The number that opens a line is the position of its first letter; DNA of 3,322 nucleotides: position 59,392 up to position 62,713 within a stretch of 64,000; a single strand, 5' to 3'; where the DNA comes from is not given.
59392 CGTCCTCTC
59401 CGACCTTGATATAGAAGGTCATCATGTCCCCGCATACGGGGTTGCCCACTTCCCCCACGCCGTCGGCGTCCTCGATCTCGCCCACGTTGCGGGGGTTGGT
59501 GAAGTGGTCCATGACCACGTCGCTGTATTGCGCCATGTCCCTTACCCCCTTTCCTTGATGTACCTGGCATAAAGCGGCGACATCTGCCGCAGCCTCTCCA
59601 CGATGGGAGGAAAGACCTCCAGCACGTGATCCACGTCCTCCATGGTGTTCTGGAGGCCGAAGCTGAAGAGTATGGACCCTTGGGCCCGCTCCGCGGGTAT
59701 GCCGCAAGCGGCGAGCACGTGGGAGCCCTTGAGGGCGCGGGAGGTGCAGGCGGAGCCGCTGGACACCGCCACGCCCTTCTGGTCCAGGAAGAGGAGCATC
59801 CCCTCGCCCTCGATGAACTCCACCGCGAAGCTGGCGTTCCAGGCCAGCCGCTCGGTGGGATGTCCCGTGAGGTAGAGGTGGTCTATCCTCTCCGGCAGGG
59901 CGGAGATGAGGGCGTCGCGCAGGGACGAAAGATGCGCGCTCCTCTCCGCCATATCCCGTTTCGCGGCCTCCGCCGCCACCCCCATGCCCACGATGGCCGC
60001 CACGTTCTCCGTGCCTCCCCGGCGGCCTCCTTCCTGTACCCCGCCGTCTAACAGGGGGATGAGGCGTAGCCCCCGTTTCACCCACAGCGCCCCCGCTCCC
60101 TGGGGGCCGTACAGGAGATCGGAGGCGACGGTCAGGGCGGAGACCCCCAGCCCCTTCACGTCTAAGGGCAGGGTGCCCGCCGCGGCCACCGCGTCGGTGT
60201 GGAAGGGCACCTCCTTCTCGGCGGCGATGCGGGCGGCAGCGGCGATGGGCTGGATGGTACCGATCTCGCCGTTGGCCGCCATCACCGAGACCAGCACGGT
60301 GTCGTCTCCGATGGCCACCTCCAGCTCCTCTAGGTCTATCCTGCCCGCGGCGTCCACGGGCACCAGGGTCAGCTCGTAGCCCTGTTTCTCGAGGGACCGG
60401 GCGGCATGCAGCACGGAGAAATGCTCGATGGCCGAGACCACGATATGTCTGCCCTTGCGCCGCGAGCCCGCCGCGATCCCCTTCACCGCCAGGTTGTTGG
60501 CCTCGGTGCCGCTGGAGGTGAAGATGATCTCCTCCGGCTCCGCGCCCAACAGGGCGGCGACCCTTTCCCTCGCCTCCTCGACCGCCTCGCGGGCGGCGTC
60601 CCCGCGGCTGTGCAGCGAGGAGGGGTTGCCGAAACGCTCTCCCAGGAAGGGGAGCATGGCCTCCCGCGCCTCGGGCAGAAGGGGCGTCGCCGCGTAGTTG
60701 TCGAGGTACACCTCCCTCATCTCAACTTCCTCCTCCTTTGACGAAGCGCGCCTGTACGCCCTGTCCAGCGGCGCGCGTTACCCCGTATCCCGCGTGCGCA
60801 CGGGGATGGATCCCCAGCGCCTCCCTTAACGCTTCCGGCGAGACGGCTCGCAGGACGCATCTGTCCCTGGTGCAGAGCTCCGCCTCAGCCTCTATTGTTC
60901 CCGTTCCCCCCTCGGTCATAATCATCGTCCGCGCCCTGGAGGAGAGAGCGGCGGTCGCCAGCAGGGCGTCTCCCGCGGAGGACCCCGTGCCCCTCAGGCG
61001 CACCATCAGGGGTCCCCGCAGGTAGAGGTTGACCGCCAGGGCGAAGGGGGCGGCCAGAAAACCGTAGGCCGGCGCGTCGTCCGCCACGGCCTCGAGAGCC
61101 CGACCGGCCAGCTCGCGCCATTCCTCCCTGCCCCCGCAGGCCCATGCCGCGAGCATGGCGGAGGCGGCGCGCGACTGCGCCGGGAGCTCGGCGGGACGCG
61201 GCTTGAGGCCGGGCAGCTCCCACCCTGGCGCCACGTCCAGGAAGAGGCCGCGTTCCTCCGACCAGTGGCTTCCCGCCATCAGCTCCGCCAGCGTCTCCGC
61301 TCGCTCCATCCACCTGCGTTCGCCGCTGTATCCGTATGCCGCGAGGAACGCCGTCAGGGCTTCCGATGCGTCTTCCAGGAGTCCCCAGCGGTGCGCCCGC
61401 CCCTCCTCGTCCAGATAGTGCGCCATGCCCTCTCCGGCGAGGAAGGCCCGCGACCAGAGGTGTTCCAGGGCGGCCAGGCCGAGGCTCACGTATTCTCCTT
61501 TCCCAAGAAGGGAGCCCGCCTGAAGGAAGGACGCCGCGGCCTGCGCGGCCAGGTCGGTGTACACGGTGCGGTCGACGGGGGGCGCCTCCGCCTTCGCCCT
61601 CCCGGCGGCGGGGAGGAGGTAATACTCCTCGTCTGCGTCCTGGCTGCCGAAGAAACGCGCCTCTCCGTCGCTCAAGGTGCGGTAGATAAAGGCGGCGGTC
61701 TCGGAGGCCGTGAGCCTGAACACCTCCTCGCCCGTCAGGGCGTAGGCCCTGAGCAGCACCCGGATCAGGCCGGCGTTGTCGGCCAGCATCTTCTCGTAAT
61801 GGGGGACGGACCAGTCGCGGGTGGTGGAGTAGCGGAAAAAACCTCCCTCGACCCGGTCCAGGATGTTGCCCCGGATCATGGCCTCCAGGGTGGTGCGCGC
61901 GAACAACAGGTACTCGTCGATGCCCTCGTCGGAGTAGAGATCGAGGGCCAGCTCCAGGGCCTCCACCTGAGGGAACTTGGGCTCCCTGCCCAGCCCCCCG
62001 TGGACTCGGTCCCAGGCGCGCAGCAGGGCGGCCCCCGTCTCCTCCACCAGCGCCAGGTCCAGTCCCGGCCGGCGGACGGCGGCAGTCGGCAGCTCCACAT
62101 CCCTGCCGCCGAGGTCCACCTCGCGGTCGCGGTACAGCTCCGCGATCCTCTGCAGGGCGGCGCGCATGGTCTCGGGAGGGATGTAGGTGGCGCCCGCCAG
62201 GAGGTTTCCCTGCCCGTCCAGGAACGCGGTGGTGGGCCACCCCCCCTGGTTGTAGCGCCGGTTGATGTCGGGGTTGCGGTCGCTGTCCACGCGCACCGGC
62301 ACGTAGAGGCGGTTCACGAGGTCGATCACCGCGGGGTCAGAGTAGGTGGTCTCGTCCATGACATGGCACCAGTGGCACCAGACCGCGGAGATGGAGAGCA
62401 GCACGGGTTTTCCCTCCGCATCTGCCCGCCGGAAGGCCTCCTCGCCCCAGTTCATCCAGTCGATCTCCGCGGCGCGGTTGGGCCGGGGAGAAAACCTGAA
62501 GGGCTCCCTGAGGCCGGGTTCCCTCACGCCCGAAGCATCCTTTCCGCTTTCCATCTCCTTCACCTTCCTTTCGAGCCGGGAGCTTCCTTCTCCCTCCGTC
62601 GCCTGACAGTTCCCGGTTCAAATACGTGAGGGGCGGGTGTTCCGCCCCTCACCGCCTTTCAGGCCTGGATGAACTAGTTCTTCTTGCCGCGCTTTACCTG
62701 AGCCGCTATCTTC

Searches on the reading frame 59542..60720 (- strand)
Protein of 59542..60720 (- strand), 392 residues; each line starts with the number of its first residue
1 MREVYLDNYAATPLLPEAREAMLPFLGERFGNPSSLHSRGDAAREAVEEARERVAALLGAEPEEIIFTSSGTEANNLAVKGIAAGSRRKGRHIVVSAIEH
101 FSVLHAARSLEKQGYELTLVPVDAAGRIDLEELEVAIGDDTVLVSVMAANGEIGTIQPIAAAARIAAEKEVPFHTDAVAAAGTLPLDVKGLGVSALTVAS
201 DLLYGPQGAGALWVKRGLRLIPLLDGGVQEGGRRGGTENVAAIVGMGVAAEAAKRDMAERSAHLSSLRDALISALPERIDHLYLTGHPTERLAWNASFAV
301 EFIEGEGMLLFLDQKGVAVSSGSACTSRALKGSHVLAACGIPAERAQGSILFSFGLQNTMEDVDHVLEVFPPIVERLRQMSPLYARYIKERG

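Call 59: search_protein_families(library=pfam, proteins=[window:59542-60720:-], max_evalue=0.00001)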
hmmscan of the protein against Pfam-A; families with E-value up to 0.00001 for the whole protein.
window:59542-60720:- (392 aa): 3 families
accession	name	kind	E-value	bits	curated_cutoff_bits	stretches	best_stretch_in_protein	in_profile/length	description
PF00266.25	Aminotran_5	-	6.9e-71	239.6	21.5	1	4-365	1-370/371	Aminotransferase class-V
PF01212.27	Beta_elim_lyase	-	4.3e-10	39.8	27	1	45-177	32-169/288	Beta-eliminating lyase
PF01041.23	DegT_DnrJ_EryC1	-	1.6e-07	31.3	19.8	1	51-183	30-152/360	DegT/DnrJ/EryC1/StrS aminotransferase family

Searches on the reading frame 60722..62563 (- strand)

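Call 59: search_protein_families(library=pfam, proteins=[window:60722-62563:-], max_evalue=0.00001)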
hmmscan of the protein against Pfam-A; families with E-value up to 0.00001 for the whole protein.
window:60722-62563:- (613 aa): 3 families
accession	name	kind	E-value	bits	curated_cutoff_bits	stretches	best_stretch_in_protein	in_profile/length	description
PF03190.21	Thioredox_DsbH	-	3.1e-33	115.5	27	1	32-147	18-147/163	Protein of unknown function, DUF255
PF13899.12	Thioredoxin_7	-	8.6e-14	51.9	27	1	35-116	1-82/83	Thioredoxin-like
PF13098.12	Thioredoxin_2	-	5.5e-07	30.3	27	1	48-137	2-104/104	Thioredoxin-like domain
